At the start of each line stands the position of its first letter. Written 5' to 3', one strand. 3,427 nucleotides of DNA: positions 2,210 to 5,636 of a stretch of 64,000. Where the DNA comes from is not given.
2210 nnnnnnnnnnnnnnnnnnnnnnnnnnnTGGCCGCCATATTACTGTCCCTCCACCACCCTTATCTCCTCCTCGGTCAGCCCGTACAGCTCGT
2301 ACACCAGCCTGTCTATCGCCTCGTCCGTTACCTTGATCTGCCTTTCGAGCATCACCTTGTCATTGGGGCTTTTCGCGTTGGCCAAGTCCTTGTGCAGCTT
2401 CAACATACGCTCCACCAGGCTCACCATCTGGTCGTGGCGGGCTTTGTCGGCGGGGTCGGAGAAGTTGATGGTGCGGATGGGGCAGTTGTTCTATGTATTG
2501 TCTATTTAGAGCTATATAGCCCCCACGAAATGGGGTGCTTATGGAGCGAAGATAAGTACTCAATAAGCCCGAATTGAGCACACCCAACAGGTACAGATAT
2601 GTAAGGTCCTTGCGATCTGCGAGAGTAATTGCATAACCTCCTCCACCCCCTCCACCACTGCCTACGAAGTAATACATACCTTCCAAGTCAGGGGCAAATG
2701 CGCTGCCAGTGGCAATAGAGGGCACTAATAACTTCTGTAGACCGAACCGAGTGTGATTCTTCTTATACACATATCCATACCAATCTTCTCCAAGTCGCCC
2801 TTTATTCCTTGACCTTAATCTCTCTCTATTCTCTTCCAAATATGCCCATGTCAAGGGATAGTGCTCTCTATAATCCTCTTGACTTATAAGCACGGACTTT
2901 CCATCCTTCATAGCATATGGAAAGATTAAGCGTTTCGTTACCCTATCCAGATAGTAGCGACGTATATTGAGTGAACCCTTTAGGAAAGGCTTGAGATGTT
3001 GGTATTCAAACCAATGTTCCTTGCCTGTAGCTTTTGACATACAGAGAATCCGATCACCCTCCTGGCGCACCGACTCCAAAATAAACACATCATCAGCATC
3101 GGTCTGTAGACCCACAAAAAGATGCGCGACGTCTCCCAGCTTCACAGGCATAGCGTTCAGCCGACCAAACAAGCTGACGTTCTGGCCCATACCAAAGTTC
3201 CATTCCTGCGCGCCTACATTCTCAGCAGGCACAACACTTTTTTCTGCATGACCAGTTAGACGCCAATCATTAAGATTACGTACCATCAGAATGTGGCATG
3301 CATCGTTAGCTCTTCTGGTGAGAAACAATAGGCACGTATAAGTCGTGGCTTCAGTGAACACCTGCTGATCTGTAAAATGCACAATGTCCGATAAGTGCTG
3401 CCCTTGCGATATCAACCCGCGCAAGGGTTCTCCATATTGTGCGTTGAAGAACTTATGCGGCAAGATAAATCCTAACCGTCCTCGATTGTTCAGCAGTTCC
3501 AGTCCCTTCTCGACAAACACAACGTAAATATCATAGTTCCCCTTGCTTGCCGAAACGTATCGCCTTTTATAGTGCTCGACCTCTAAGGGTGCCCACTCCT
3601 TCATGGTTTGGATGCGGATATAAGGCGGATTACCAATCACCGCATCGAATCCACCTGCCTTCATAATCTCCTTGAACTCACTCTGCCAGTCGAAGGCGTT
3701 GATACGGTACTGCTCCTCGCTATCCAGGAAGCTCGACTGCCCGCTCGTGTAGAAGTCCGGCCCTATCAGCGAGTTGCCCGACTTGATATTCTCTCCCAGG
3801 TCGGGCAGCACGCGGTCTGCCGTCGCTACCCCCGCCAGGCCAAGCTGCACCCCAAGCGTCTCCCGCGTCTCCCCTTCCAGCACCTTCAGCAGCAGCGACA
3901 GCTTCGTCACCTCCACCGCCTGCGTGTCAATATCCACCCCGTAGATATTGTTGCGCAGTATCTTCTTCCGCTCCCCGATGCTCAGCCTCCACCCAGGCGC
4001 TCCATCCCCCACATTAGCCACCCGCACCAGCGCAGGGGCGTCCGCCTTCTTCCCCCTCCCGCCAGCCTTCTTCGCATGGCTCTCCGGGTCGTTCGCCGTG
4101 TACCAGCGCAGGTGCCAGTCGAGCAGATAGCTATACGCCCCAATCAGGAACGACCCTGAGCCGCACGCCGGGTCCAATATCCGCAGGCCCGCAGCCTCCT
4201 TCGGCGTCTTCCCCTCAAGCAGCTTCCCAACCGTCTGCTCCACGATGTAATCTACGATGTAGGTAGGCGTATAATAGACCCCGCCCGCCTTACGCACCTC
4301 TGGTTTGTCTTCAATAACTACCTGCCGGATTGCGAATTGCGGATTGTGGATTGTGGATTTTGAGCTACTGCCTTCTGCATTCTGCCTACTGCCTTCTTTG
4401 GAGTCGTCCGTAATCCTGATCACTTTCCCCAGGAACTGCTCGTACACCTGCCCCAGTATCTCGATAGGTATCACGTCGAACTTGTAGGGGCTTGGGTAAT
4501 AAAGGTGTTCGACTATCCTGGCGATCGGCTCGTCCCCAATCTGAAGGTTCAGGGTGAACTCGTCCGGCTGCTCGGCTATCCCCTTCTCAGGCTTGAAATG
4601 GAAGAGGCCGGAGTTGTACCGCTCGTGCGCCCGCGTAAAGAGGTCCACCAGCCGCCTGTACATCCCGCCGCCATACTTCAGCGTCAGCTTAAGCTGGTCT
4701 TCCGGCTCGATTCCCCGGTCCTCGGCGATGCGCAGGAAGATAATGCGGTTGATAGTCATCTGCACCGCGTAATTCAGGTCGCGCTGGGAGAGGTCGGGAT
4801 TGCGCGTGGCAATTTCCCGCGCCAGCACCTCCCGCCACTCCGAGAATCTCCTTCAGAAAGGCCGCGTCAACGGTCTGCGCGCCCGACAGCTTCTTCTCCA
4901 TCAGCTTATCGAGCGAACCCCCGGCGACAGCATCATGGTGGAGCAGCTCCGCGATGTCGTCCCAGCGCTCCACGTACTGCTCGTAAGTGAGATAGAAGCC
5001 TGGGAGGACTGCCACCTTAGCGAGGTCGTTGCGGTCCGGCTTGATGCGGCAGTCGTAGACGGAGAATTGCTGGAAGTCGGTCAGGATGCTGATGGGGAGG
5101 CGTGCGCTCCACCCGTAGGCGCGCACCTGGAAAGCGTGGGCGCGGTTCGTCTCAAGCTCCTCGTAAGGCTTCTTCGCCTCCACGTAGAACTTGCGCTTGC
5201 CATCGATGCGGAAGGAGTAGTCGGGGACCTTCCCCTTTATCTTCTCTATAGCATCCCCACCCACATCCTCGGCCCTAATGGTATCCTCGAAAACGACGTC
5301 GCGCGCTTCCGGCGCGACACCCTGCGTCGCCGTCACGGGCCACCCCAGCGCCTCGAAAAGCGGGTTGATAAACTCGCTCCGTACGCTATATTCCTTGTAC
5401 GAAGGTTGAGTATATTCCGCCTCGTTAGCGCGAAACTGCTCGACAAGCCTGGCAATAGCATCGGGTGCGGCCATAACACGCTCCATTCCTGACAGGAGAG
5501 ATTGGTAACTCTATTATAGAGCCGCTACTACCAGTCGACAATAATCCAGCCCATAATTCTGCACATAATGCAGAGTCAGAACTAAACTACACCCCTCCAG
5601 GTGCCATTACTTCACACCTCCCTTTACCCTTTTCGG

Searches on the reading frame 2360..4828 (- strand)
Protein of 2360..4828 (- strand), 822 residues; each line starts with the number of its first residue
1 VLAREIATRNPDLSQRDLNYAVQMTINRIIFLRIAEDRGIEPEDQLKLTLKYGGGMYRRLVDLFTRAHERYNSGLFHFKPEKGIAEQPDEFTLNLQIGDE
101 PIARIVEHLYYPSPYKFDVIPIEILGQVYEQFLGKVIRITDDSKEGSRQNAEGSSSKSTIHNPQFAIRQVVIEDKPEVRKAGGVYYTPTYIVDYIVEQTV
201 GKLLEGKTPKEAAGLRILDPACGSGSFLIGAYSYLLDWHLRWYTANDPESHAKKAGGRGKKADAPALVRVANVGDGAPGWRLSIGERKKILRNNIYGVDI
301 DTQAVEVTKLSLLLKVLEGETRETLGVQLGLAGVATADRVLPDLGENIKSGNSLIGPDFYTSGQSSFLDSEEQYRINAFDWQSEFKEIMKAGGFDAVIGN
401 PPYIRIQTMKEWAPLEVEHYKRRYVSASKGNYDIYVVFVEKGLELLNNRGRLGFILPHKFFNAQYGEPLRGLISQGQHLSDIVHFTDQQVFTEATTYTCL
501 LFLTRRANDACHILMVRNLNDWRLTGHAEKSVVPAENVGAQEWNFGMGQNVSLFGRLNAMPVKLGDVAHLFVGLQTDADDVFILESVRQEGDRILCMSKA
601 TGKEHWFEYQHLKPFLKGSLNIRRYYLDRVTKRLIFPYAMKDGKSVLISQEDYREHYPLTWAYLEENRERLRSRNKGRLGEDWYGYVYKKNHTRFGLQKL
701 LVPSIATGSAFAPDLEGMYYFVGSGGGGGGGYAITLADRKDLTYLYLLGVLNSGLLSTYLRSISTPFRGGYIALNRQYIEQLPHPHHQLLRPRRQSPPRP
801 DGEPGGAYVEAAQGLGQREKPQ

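Call 9: search_protein_families(library=padloc, proteins=[window:2360-4828:-], max_evalue=0.01)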
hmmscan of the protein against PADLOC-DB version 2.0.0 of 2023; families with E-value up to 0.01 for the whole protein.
window:2360-4828:- (822 aa): 89 families (the best 25 are shown)
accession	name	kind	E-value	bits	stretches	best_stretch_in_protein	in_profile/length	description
PDLC03604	REase_MTase_IIG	-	5.2e-181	602.1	2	169-786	344-934/1011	Type IIG restriction enzyme-methyltransferase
PDLC03629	REase_MTase_IIG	-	2.8e-78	261.9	1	175-785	374-966/1182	Type IIG restriction enzyme-methyltransferase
PDLC03335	MTase_II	-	3.7e-67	225.4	2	389-788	190-575/607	Type II methyltransferase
PDLC03612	REase_MTase_IIG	-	2.3e-43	146.6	2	375-786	784-1187/1247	Type IIG restriction enzyme-methyltransferase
PDLC03609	REase_MTase_IIG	-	3e-40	135.9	2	289-781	484-925/1066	Type IIG restriction enzyme-methyltransferase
PDLC03313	MTase_II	-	2.9e-34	116.5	1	382-788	133-519/563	Type II methyltransferase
PDLC02529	PglX|PglXI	-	8.5e-33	111.1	3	293-469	271-433/1189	PglX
PDLC02643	DrmMI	-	7.9e-32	108.1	2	372-455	846-931/1347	DrmMI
PDLC03226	MTase_II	-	1.7e-30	104.2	3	563-786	327-532/579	Type II methyltransferase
PDLC03250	MTase_II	-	4.5e-29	99.7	1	179-760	160-682/775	Type II methyltransferase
PDLC03348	MTase_II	-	8.6e-27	92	2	377-520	330-468/727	Type II methyltransferase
PDLC03245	MTase_II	-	3.9e-25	86.4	2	372-761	139-507/577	Type II methyltransferase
PDLC03596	REase_MTase_IIG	-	6.8e-25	85.3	1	378-635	695-943/1148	Type IIG restriction enzyme-methyltransferase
PDLC03267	MTase_II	-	1.1e-24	85.3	2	379-586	96-306/539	Type II methyltransferase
PDLC02638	DrmMI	-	1.3e-23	81.1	2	163-318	535-697/935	DrmMI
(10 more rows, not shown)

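Call 10: search_protein_families(library=pfam, proteins=[window:2360-4828:-], max_evalue=0.01)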
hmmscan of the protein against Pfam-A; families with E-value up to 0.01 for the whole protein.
window:2360-4828:- (822 aa): 5 families
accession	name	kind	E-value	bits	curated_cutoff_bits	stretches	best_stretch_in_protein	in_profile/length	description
PF07669.17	Eco57I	-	3e-49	167.8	25.3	1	293-491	1-171/171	Eco57I restriction-modification methylase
PF02384.22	N6_Mtase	-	1.7e-18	67.5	20.4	2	390-520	122-248/311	N-6 DNA Methylase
PF20473.4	MmeI_Mtase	-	1.2e-10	41.4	27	1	213-447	19-188/259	MmeI, DNA-methyltransferase domain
PF12950.13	TaqI_C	-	4.2e-06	27.4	26.5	1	663-783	20-117/118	TaqI-like C-terminal specificity domain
PF01170.24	UPF0020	-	0.00012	22.3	22.3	0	214-309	29-93/197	RMKL-like, methyltransferase domain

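Call 26: find_related_loci(query=window:2360-4828:-, collection=genome_contigs, flank=10000)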
Query window:2360-4828:- (822 aa) in genome_contigs; peptide patterns used: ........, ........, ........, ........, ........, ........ (x = any residue, [..] = any of these).
50 stretches matched a pattern; 28 encode a relative of the query (tblastn E <= 1e-3); 28 distinct loci.
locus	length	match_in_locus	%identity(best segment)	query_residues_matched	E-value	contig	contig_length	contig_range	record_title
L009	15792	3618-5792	52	2-783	0e+0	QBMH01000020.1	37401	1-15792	MAG: Leptolyngbya sp. isolate ULC077bin1 scaffold20_size37401, whole genome shotgun sequence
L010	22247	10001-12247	53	1-783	0e+0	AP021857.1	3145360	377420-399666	Candidatus Desulfobacillus denitrificans DNA, complete genome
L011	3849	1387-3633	53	1-783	0e+0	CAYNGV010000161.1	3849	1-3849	MAG TPA_asm: uncultured Sulfuritalea sp. isolate binchicken_co284_125 genome assembly, contig: NODE_20848_length_3849_co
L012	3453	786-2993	54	2-783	0e+0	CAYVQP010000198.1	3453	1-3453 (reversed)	MAG TPA_asm: uncultured Ardenticatenaceae bacterium isolate SRP173033_co3_129 genome assembly, contig: NODE_46312_length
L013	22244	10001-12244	54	1-783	0e+0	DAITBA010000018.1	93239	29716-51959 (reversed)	MAG TPA_asm: Rhodocyclaceae bacterium isolate CTOTU46452 NODE_49_length_93239_cov_16.049880, whole genome shotgun sequen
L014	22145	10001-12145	46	2-783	0e+0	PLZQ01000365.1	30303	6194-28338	MAG: Limisphaerales bacterium isolate palsa_1440 73.20120700_P3D.123_contig_31581, whole genome shotgun sequence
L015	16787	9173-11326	43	1-782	7e-173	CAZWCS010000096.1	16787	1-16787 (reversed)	MAG TPA_asm: uncultured Desulfobacterales bacterium isolate SRP141376_co4_302 genome assembly, contig: NODE_5909_length_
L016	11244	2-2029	44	186-783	5e-169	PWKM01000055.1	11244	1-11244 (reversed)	MAG: Planctomycetota bacterium isolate CSSed10_192R1 CS-Sed10-C14685, whole genome shotgun sequence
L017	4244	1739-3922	42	2-783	6e-168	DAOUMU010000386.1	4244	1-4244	MAG TPA_asm: Anaerolineae bacterium isolate W92_265 k127_760227, whole genome shotgun sequence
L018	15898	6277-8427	43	1-783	1e-165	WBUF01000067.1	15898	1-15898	MAG: Rhodocyclaceae bacterium isolate SB9 contig_1573, whole genome shotgun sequence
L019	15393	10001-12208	41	16-783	1e-157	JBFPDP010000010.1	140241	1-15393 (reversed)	Leptolyngbyaceae cyanobacterium UHCC 1019 NODE_10_length_140241_cov_130.788162, whole genome shotgun sequence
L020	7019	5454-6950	52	2-533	2e-155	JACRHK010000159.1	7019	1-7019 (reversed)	MAG: Nitrospirae bacterium isolate NC_groundwater_1775_Pr3_B-0.1um_63_9 SR-2_scaffold_141_2316486, whole genome shotgun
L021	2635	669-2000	49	1-503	5e-144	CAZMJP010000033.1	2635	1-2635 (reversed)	MAG TPA_asm: uncultured Gammaproteobacteria bacterium isolate SRP098346_co1_53 genome assembly, contig: NODE_68487_lengt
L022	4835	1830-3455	45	2-570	2e-134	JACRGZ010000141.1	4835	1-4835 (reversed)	MAG: Nitrospirae bacterium isolate NC_groundwater_1764_Pr3_B-0.1um_46_12 SR-2_scaffold_141_2770856, whole genome shotgun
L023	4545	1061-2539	47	2-508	1e-130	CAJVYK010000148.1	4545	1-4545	TPA_asm: uncultured bacterium isolate DRR093005_bin.34_MetaBAT_v2.12.1_MAG genome assembly, contig: NODE_7432_length_454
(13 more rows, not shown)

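Call 86: find_homologous_proteins(query=window:2360-4828:-, max_evalue=1e-50)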
Query window:2360-4828:- (822 aa): 8000 proteins with E <= 1e-50 among 8000 candidates; the best 120 are listed.
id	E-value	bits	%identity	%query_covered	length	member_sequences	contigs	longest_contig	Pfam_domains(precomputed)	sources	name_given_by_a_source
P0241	0.0e+0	1782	100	93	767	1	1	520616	PF02384.23,PF07669.18,PF12950.14,PF20473.5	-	-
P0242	0.0e+0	1099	63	95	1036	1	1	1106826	PF04313.21,PF02384.23,PF07669.18,PF12950.14,PF20473.5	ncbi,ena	-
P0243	0.0e+0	1087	64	95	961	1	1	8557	PF02384.23,PF07669.18,PF12950.14,PF20473.5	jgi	jgi:type I restriction-modification system DNA methylase subunit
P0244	0.0e+0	1080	63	95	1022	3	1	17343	PF04313.21,PF02384.23,PF07669.18,PF12950.14,PF01170.25,PF20473.5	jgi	-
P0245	0.0e+0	1077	63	95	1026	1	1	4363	PF04313.21,PF02384.23,PF07669.18,PF12950.14,PF20473.5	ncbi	-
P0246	0.0e+0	1068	63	95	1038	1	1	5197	PF04313.21,PF02384.23,PF07669.18,PF12950.14,PF20473.5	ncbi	-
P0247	0.0e+0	1067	64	95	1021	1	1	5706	PF04313.21,PF02384.23,PF07669.18,PF12950.14,PF01170.25,PF20473.5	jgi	-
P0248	0.0e+0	1063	63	95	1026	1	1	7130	PF04313.21,PF02384.23,PF07669.18,PF12950.14,PF20473.5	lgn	-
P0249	0.0e+0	1058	62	95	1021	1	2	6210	PF04313.21,PF02384.23,PF07669.18,PF12950.14,PF20473.5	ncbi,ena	-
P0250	0.0e+0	1058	63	95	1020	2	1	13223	PF04313.21,PF02384.23,PF07669.18,PF12950.14,PF01170.25,PF20473.5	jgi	jgi:type I restriction-modification system DNA methylase subunit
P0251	0.0e+0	1057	63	95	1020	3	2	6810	PF04313.21,PF02384.23,PF07669.18,PF12950.14,PF01170.25,PF20473.5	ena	-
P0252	0.0e+0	1056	63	95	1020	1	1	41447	PF04313.21,PF02384.23,PF07669.18,PF12950.14,PF01170.25,PF20473.5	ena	-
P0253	0.0e+0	1051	63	95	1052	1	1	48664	PF04313.21,PF02384.23,PF07669.18,PF12950.14,PF01170.25,PF20473.5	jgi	-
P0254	0.0e+0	1045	62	95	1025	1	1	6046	PF04313.21,PF02384.23,PF07669.18,PF12950.14,PF20473.5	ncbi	-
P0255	0.0e+0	1044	62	95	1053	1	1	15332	PF04313.21,PF02384.23,PF07669.18,PF12950.14,PF01170.25,PF20473.5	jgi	-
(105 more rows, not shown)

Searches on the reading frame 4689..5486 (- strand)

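Call 9: search_protein_families(library=padloc, proteins=[window:4689-5486:-], max_evalue=0.01)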
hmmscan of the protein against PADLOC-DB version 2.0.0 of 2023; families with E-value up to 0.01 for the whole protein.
window:4689-5486:- (265 aa): 2 families
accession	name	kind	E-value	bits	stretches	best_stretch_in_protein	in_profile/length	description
PDLC03604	REase_MTase_IIG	-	3e-54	182.5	1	7-214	6-208/1011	Type IIG restriction enzyme-methyltransferase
PDLC04706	PDC-M54B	-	0.00018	18.3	1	24-62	35-73/475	-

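Call 10: search_protein_families(library=pfam, proteins=[window:4689-5486:-], max_evalue=0.01)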
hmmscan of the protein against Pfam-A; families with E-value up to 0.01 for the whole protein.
window:4689-5486:- (265 aa): 2 families
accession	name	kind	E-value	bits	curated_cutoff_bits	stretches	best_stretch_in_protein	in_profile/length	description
PF04313.20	HSDR_N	-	1.2e-09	38.7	25.1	1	84-150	124-196/198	Type I restriction enzyme R protein N terminus (HSDR_N)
PF20464.3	MmeI_N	-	0.00049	20.9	27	1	32-180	16-160/181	MmeI, N-terminal domain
